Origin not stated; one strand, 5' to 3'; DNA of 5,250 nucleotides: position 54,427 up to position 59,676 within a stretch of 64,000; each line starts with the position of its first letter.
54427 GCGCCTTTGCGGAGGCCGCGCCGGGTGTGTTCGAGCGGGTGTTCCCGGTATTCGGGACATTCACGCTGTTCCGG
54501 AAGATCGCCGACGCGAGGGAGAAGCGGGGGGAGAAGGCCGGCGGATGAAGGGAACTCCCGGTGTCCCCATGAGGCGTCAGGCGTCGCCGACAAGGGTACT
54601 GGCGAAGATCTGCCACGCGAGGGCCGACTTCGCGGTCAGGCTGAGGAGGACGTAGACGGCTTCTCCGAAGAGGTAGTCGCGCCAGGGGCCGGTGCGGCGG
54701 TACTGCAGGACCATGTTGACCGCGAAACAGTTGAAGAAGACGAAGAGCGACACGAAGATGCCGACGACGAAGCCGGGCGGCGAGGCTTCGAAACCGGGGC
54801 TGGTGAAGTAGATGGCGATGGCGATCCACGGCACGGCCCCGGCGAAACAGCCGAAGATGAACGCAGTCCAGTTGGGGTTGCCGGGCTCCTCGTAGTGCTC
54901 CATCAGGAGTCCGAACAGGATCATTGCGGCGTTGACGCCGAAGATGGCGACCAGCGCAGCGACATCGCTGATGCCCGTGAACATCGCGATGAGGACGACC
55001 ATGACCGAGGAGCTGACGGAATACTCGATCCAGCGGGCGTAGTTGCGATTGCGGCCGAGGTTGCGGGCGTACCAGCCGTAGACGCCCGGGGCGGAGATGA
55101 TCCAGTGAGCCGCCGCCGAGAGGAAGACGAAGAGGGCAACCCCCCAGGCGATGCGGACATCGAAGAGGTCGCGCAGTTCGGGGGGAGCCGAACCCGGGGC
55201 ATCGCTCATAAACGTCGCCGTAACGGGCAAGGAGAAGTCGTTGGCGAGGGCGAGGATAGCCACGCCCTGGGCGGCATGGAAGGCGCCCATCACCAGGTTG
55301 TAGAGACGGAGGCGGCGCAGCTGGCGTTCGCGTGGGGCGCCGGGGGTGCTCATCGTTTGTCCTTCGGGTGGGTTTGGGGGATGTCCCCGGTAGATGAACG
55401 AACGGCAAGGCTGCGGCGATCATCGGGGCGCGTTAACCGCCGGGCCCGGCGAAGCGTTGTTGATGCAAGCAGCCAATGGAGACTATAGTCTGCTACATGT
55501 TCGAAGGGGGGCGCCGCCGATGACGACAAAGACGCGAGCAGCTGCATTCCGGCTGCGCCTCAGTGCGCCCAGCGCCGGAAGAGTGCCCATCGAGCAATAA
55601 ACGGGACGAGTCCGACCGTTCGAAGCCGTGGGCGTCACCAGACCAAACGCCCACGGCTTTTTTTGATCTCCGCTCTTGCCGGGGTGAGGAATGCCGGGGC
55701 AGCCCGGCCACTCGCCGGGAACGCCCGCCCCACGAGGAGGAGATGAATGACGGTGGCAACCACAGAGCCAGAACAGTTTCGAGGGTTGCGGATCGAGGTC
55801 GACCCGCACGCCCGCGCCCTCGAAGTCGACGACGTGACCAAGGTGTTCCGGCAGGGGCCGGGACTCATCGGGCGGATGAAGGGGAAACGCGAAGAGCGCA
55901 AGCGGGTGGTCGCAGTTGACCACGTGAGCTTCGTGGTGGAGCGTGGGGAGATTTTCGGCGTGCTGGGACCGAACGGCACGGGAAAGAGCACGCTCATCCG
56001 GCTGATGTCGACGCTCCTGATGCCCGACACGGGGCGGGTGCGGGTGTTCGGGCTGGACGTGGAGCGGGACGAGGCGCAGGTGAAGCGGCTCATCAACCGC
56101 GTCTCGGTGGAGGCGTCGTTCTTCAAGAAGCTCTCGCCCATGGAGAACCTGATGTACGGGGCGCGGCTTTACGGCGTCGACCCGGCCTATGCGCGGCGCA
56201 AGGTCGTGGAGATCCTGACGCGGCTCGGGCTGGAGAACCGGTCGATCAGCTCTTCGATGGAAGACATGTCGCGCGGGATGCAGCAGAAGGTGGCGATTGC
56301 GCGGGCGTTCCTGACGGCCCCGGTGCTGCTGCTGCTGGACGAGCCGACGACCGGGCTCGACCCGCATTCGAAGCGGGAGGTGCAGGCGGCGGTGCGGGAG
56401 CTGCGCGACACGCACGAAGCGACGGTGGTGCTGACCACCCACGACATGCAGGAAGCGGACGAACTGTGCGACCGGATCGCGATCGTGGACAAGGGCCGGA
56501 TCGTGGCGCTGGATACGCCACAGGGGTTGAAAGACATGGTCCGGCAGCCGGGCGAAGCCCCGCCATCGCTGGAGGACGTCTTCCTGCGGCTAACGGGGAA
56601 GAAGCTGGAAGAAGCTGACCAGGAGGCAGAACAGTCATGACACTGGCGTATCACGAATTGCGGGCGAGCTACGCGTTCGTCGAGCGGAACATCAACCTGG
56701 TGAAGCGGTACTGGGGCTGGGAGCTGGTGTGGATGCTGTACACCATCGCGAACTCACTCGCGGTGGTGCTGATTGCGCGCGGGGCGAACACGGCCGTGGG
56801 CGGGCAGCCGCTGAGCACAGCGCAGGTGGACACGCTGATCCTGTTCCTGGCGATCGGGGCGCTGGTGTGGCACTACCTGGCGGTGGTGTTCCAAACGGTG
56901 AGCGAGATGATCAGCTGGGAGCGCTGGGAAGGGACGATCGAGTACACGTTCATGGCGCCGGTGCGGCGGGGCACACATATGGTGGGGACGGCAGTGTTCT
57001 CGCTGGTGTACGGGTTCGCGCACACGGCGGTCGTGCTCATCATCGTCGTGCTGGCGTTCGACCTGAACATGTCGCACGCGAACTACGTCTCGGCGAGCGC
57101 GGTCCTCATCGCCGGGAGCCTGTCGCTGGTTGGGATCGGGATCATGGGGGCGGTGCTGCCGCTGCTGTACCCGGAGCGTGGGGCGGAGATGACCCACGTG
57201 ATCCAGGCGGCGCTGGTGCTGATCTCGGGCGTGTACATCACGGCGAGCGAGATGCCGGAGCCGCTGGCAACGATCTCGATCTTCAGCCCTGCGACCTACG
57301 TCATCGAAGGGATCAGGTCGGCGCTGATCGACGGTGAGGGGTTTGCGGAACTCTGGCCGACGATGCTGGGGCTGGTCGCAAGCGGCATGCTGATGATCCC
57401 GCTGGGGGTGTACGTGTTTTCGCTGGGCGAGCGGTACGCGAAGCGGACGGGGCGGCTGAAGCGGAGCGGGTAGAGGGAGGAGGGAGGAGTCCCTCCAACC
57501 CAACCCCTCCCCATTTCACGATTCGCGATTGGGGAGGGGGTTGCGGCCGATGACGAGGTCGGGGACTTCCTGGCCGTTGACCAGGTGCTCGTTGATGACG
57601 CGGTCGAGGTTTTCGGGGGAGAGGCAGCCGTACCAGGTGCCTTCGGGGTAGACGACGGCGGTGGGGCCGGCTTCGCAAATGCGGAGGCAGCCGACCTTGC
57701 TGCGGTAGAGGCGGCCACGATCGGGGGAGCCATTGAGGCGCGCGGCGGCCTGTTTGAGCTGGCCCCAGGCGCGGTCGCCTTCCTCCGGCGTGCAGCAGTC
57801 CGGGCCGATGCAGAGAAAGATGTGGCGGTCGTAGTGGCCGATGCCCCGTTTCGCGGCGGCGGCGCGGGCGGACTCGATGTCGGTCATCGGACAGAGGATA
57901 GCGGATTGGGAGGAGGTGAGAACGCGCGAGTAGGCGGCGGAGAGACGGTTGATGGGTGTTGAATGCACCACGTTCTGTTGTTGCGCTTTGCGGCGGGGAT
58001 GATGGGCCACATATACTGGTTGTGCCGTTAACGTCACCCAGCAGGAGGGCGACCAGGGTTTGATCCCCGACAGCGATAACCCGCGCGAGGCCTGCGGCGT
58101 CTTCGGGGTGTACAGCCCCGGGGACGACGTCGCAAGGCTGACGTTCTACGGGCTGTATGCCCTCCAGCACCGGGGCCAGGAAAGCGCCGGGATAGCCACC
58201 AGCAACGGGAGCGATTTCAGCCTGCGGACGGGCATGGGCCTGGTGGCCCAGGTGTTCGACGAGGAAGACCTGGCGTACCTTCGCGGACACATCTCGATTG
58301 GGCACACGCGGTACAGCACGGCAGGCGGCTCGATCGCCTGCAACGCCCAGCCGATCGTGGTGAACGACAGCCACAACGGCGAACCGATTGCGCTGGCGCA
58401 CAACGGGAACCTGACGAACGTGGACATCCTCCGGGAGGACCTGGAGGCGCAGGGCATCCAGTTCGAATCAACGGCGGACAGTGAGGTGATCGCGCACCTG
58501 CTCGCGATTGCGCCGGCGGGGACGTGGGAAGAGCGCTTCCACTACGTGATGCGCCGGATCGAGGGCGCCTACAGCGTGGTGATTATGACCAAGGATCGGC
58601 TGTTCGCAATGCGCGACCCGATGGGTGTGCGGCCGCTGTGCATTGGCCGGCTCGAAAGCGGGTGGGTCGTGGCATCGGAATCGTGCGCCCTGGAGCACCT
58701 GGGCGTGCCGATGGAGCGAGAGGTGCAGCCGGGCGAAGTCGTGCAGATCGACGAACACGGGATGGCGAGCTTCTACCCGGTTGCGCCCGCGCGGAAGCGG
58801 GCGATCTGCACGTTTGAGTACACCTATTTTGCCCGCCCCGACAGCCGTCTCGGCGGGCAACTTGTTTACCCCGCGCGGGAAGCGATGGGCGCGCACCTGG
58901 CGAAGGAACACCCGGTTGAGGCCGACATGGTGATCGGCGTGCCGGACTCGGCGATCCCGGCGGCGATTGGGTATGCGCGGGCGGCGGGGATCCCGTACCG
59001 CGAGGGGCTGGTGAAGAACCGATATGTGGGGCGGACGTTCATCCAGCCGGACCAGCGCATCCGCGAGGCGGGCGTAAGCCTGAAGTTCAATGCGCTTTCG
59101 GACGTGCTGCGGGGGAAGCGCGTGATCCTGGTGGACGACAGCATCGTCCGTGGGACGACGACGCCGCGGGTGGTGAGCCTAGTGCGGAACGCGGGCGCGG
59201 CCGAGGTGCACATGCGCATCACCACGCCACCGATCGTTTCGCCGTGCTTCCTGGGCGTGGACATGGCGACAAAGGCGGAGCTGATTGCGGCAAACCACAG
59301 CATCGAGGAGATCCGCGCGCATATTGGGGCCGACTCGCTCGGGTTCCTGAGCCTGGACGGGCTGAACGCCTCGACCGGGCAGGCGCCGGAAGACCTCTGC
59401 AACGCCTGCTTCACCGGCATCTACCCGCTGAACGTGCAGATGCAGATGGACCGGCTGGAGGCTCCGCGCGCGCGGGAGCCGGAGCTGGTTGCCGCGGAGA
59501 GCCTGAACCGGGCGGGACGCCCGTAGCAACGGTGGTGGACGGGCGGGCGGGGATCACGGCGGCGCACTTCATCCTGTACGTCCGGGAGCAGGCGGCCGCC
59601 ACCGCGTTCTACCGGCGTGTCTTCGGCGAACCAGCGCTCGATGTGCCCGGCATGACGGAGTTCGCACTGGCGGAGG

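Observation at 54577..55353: Heliorhodopsin gene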

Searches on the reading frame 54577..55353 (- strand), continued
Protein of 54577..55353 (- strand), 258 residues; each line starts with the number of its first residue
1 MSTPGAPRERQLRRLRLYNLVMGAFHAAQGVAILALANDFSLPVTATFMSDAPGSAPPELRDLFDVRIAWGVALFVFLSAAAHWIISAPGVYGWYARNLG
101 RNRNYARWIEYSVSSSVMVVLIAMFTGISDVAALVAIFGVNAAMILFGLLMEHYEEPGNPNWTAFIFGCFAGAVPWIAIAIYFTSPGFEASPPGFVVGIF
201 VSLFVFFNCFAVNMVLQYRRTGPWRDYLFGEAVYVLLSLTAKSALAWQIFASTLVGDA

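Call 47: predict_structure(alignment_id=A2)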
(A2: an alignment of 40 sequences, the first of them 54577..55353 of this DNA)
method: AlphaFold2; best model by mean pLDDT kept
length: 258 residues; sequences in the alignment: 40
mean_pLDDT: 79.0   pTM: 0.77
mean pLDDT of the five models: 79.0, 78.2, 76.0, 72.2, 65.2
residues with pLDDT >= 90: 84; 70-90: 117; 50-70: 31; < 50: 26
segments of 3 or more residues with pLDDT < 50: 1-4, 41-51, 59-64
pLDDT, mean of each block of 10 residues (from residue 1): 60 96 97 82 44 49 59 92 96 94 89 84 67 71 80 77 80 77 68 75 87 88 92 94 90 64
secondary structure, 60 per line:
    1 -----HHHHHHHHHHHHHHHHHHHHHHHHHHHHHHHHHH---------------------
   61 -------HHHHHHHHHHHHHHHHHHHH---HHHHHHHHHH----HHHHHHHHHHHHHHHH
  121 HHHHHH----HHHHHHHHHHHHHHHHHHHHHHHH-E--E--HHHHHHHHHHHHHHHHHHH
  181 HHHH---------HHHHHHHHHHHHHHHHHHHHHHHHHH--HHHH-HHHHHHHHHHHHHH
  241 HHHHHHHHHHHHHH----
elements in order: H6-39 H68-87 H91-100 H105-126 H131-154 H162-184 H194-219 H222-225 H227-254

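Call 50: fold_search(model_id=the predicted structure, library=pdb)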
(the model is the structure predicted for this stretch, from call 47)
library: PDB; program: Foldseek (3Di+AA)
matches with E <= 10: 445; with E <= 0.001: 12
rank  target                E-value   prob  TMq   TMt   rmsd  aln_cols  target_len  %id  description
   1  6su3_A                2.9e-13  1.00  0.77  0.77   6.6       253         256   48  Crystal structure of the 48C12 heliorhodopsin in the violet form at pH 8.8 (released 2019-12-11)
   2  6su4_A                5.1e-13  1.00  0.76  0.77   6.6       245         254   49  Crystal structure of the 48C12 heliorhodopsin in the blue form at pH 4.3 (released 2019-12-11)
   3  6su4_X                7.9e-13  1.00  0.75  0.76   6.5       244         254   49  Crystal structure of the 48C12 heliorhodopsin in the blue form at pH 4.3 (released 2019-12-11)
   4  6su3_X                2.0e-12  1.00  0.75  0.75   6.6       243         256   49  Crystal structure of the 48C12 heliorhodopsin in the violet form at pH 8.8 (released 2019-12-11)
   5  6uh3_A                3.8e-12  1.00  0.74  0.78   6.1       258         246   47  Crystal structure of bacterial heliorhodopsin 48C12 (released 2019-12-04)
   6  9ljj_A                8.8e-12  1.00  0.76  0.78   6.2       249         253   50  cryo-EM structure of a nanobody bound heliorhodopsin (released 2025-02-12)
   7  6uh3_B                1.2e-11  1.00  0.74  0.78   6.7       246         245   48  Crystal structure of bacterial heliorhodopsin 48C12 (released 2019-12-04)
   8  6is6                  1.5e-11  1.00  0.74  0.76   6.7       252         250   45  Crystal structure of Thermoplasmatales archaeon heliorhodopsin (released 2019-09-25)
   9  7u55                  1.7e-11  1.00  0.72  0.76   7.1       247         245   46  Crystal structure of Thermoplasmatales archaeon heliorhodopsin at pH 4.5 (released 2022-09-07)
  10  7clj                  4.3e-11  1.00  0.74  0.77   6.9       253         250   45  Crystal structure of Thermoplasmatales archaeon heliorhodopsin E108D mutant (released 2020-09-02)
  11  8zap_A                8.0e-04  1.00  0.57  0.57   6.3       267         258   13  ExoC110T class 1 channelrhodopsin (released 2024-09-04)
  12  8zaq_C                9.1e-04  1.00  0.58  0.58   6.2       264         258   13  ExoC110T class 2 channelrhodopsin (released 2024-09-04)
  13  9cdc                  1.5e-03  1.00  0.58  0.61   5.2       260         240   13  Kalium channelrhodopsin 1 C110A mutant from Hyphochytrium catenoides, Dark State (released 2025-02-19)
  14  8h86                  3.3e-03  1.00  0.59  0.60   5.5       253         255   14  Cryo-EM structure of the potassium-selective channelrhodopsin HcKCR1 in lipid nanodisc (released 2023-09-06)
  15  7bmh_B                7.8e-03  1.00  0.57  0.61   5.8       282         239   13  Crystal structure of a light-driven proton pump LR (Mac) from Leptosphaeria maculans (released 2021-07-07)
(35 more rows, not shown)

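Call 57: find_related_loci(query=window:54577-55353:-, collection=metagenome_contigs, flank=10000)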
Query window:54577-55353:- (258 aa) in metagenome_contigs; peptide patterns used: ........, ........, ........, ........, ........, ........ (x = any residue, [..] = any of these).
600 stretches matched a pattern (row limit reached: there are more); 580 encode a relative of the query (tblastn E <= 1e-3); the best 80 are kept; 80 distinct loci.
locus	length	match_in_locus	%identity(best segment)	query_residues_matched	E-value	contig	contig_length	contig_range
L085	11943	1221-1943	93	18-258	2e-147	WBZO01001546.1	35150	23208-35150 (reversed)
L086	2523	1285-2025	73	9-254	1e-125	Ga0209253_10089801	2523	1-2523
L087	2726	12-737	75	13-254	2e-124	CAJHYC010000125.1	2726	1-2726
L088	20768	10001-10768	70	1-254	1e-118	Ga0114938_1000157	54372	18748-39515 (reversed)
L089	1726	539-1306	69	1-256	1e-126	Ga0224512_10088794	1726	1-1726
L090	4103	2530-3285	72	3-254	1e-118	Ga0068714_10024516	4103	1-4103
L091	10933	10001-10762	67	2-256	3e-117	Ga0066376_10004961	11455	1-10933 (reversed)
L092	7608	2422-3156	71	10-254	7e-116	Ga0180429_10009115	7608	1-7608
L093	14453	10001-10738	70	9-254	3e-115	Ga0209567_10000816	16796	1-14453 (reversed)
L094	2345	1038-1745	74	18-254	4e-120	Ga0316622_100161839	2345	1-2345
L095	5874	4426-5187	72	1-254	3e-113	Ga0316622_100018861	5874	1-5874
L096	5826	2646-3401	66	3-254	2e-112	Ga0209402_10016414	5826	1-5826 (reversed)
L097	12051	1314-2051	70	9-254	2e-112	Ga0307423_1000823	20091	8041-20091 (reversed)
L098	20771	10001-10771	67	3-255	6e-112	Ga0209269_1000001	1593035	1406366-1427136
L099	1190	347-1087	68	8-254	6e-122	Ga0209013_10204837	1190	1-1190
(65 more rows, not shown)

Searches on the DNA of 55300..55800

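Call 16: search_rna_families(source=window, start=55300, end=55800, threshold=evalue, max_evalue=1)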
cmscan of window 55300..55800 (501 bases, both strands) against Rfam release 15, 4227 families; matches with E-value up to 1: 1.
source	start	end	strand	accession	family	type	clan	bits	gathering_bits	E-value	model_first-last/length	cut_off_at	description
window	55618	55759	-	RF02344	ar14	Gene; sRNA;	-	16.7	58.8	0.72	1-123/123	no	Alphaproteobacterial ar14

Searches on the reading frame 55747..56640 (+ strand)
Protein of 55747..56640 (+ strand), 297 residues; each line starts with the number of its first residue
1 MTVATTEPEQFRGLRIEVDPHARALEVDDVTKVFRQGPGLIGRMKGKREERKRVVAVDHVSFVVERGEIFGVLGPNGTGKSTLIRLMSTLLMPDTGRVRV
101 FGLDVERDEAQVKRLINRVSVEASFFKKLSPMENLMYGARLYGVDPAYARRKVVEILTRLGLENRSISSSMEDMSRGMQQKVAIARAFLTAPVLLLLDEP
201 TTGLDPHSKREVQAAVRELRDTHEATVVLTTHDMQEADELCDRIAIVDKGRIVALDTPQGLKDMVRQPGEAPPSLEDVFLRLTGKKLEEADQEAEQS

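Call 3: search_protein_families(library=pfam, proteins=[window:55747-56640:+], max_evalue=0.01)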
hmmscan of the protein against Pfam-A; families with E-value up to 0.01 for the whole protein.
window:55747-56640:+ (297 aa): 9 families
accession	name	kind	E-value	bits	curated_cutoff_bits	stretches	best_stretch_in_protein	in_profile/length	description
PF00005.33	ABC_tran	-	3.3e-30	105.9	25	1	58-202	2-137/137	ABC transporter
PF13304.12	AAA_21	-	4.3e-14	53.7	27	1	171-234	235-300/304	AAA domain, putative AbiEii toxin, Type IV TA system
PF13555.12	AAA_29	-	2.9e-05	24.2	27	1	64-95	19-50/61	P-loop containing region of AAA domain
PF02463.25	SMC_N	-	0.0015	18.4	40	0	72-244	29-211/220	RecF/RecN/SMC N terminal domain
PF13401.12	AAA_22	-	0.0018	19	27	0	72-229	10-120/130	AAA domain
PF13479.12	AAA_24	-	0.0037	17.6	27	0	72-95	7-30/195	AAA domain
PF00004.35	AAA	-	0.005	17.7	21.2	0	73-119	4-53/131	ATPase family associated with various cellular activities (AAA)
PF13476.12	AAA_23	-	0.0053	17.8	27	1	68-97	20-49/201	AAA domain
PF13191.12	AAA_16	-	0.0067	17.4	32.6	0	67-218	24-122/167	AAA ATPase domain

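Call 5: search_protein_families(library=ncbifam, proteins=[window:55747-56640:+], max_evalue=0.01)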
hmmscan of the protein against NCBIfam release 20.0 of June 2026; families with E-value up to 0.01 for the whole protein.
window:55747-56640:+ (297 aa): 190 families (the best 25 are shown)
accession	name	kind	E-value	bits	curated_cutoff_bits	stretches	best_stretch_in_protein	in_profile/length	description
TIGR01188.1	drrA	subfamily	6.1e-74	249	312.45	1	54-266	6-216/302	daunorubicin resistance ABC transporter, ATP-binding protein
NF033858.1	ABC2_perm_RbbA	equivalog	5.1e-52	176.9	1050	1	54-291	279-509/909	ribosome-associated ATPase/putative transporter RbbA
TIGR03522.1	GldA_ABC_ATP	equivalog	1.8e-48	165.5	402.6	1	55-263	16-221/301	gliding motility-associated ABC transporter ATP-binding subunit GldA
NF010059.0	PRK13536.1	equivalog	6.6e-47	159.9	549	1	55-263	57-263/342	nodulation factor ABC transporter ATP-binding protein NodI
TIGR03864.1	PQQ_ABC_ATP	hypoth_equivalog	1.1e-46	159.2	302.25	1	55-263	15-221/236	ABC transporter, ATP-binding subunit, PQQ-dependent alcohol dehydrogenase system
TIGR04521.1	ECF_ATPase_2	equivalog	5.8e-46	156.8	330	1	54-288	18-262/279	energy-coupling factor transporter ATPase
NF010060.0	PRK13537.1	equivalog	1.7e-44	152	521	1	53-261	27-233/314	nodulation factor ABC transporter ATP-binding protein NodI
TIGR01288.1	nodI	equivalog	5.8e-44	150.3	424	1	55-263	18-224/303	nodulation factor ABC transporter ATP-binding protein NodI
TIGR00968.1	3a0106s01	subfamily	1e-42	146.3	342.75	1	53-263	12-220/237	sulfate ABC transporter ATP-binding protein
TIGR01186.1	proV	subfamily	1.9e-42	145.7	326.6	1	55-260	7-216/363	betaine/proline/choline family ABC transporter ATP-binding protein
TIGR03265.1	PhnT2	equivalog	8e-39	133.8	457.7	1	52-261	15-222/353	putative 2-aminoethylphosphonate ABC transporter ATP-binding protein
NF006987.0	PRK09452.1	equivalog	8.6e-39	133.3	482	1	55-261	31-235/378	spermidine/putrescine ABC transporter ATP-binding protein PotA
TIGR04520.1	ECF_ATPase_1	equivalog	1.6e-38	132.7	315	1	52-261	13-223/269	energy-coupling factor transporter ATPase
NF043075.1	MMSYN1_0197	equivalog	1.3e-37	129.5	550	1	54-260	15-219/341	spermidine/putrescine ABC transporter ATP-binding protein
NF047930.1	ABC_ATP_B6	equivalog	3.9e-37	128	670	1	54-267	15-229/510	putative B6 ABC transporter ATP-binding protein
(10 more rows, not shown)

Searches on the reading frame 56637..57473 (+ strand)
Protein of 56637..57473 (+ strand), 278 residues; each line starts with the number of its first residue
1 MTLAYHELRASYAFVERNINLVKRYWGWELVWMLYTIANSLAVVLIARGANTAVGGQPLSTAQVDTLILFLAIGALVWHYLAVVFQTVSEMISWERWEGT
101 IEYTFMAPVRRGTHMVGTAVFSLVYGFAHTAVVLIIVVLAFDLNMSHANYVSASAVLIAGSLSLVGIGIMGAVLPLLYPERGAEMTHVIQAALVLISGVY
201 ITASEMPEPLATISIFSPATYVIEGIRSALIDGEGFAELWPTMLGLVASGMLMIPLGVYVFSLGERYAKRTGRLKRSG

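Call 3: search_protein_families(library=pfam, proteins=[window:56637-57473:+], max_evalue=0.01)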
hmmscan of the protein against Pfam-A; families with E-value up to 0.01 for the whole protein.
window:56637-57473:+ (278 aa): 2 families
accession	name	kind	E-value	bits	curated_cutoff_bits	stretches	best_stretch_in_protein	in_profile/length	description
PF01061.29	ABC2_membrane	-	4.9e-12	46.3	26.9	1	37-230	22-210/211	ABC-2 type transporter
PF12698.13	ABC2_membrane_3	-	1.2e-09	38.2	31.6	1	63-258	155-346/347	ABC-2 family transporter protein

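Call 5: search_protein_families(library=ncbifam, proteins=[window:56637-57473:+], max_evalue=0.01)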
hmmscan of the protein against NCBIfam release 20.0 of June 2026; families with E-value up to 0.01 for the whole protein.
window:56637-57473:+ (278 aa): 3 families
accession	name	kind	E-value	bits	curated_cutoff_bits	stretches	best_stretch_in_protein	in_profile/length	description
NF011648.0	PRK15066.1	subfamily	1.3e-06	28.2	225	1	57-261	49-249/257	ABC transporter permease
TIGR01247.1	drrB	subfamily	0.0028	17.4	223.05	1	69-244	48-219/236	daunorubicin resistance ABC transporter membrane protein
TIGR03062.1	pip_yhgE_Cterm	subfamily_domain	0.0074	15.9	102.2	1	114-261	62-203/208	YhgE/Pip family protein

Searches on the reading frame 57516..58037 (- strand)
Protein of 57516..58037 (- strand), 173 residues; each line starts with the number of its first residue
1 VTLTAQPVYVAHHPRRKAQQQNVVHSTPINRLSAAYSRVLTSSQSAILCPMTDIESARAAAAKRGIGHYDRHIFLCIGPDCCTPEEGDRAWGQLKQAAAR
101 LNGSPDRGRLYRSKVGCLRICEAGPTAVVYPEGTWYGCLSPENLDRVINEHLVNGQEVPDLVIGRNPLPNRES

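Call 7: search_protein_families(library=pfam, proteins=[window:57516-58037:-], max_evalue=0.001)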
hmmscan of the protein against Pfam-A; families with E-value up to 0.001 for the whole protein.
window:57516-58037:- (173 aa): 0 families

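Call 34: search_protein_families(library=pfam, proteins=[window:57516-58037:-], max_evalue=0.01)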
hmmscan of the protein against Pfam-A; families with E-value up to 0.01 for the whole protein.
window:57516-58037:- (173 aa): 1 family
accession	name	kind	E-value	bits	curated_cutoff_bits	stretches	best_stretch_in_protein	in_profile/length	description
PF06999.17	Suc_Fer-like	-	0.0037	17.8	34.9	0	125-162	147-189/191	Sucrase/ferredoxin-like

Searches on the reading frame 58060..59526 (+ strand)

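Call 7: search_protein_families(library=pfam, proteins=[window:58060-59526:+], max_evalue=0.001)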
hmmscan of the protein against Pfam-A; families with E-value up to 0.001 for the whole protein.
window:58060-59526:+ (488 aa): 3 families
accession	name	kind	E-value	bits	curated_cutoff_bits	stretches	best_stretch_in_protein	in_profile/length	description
PF13522.11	GATase_6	-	6.5e-21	75.1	27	1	74-207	8-130/130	Glutamine amidotransferase domain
PF13537.11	GATase_7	-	1.5e-20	73.9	25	1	91-212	8-122/123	Glutamine amidotransferase domain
PF00156.33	Pribosyltran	-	1e-08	35.1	26.3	1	283-384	21-119/158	Phosphoribosyl transferase domain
